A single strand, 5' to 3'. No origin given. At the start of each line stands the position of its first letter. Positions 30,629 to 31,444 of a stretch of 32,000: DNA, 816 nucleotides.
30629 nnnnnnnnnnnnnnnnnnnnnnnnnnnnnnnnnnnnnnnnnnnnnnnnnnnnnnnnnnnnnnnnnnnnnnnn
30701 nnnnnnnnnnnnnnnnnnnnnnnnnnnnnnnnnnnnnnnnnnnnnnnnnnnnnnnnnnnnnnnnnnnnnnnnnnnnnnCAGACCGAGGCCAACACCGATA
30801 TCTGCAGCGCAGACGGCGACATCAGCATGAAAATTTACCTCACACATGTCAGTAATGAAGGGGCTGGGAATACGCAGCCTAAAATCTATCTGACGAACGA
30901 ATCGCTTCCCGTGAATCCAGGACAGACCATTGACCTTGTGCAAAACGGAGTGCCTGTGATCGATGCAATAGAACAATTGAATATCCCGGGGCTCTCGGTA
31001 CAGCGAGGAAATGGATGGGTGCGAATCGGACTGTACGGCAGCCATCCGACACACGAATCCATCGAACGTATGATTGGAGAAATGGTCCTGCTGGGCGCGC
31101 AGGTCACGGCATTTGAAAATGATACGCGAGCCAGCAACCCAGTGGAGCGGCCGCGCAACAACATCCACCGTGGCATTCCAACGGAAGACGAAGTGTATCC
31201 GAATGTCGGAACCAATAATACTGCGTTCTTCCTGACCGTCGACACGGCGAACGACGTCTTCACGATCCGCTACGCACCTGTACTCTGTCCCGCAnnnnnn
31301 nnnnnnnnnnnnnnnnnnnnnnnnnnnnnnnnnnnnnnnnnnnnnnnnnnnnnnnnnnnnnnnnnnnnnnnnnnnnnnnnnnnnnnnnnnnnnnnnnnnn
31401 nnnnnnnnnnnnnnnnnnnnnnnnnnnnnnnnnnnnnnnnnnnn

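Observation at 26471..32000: Giant ORF missing from the ORF track: a secreted Cys/Asp-rich repeat protein running off the window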

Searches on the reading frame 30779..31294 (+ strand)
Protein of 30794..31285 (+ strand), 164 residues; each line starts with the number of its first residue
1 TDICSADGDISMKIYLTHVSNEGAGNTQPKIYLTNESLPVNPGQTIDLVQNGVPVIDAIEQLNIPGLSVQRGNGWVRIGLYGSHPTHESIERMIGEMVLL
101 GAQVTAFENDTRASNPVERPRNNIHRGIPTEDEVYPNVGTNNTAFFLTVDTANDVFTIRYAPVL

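Call 15: search_protein_families(library=pfam, proteins=[window:30794-31285:+], max_evalue=10)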
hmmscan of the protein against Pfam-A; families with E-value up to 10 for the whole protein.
window:30794-31285:+ (164 aa): 1 family
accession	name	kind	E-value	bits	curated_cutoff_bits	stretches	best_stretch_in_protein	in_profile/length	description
PF17202.10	sCache_3_3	-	0.17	12.6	28.8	1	100-163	17-80/107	Single cache domain 3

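Call 30: find_related_loci(query=window:30803-31285:+, collection=metagenome_contigs, flank=10000)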
Query window:30803-31285:+ (161 aa) in metagenome_contigs; peptide patterns used: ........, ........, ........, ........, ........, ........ (x = any residue, [..] = any of these).
192 stretches matched a pattern, but none encodes a relative of the query by tblastn (E <= 1e-3).
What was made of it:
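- Tried and rejected: The metagenome scan found nothing (call 30).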

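Call 71: search_solved_structures(query=A6, max_evalue=10, show_alignments=1)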
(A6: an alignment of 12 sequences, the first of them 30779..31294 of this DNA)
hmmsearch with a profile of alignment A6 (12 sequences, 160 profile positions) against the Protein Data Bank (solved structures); distinct sequences matched with E-value up to 10: 3.
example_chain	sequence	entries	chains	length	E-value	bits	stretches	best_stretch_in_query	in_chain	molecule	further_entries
9i7x_C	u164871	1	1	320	0.23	14.8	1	32-115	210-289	Interleukin-1 receptor-like 2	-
9j1k_M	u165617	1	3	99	0.23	14.7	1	111-147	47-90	CCA-adding enzyme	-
1byr_A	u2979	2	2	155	0.42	13.9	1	4-53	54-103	PROTEIN (ENDONUCLEASE)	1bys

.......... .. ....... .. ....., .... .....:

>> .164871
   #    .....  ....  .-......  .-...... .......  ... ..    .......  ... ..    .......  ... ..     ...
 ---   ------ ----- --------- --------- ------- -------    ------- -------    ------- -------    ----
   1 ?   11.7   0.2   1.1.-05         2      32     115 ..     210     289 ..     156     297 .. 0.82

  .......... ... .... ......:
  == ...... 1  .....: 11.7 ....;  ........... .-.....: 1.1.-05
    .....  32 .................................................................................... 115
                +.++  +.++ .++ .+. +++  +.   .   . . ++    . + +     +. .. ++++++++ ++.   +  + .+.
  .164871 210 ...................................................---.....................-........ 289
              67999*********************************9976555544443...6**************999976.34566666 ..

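Call 112: search_protein_families(library=pfam, alignment_id=A6, max_evalue=0.1)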
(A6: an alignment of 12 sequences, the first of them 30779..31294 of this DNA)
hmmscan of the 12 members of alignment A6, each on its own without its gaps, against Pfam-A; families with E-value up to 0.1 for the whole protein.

A. member 1, window:30779-31294:+ (172 aa): 0 families

B. families by the number of members that match (of 12 scanned): 1 family
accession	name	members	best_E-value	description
PF13448.11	DUF4114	1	0.028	Domain of unknown function (DUF4114)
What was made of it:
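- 30803..31294 (+): Globular module G6 (aa 1445-1608), unassigned. A conserved motif is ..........NG. No PDB or Pfam relative (calls 71, 112).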
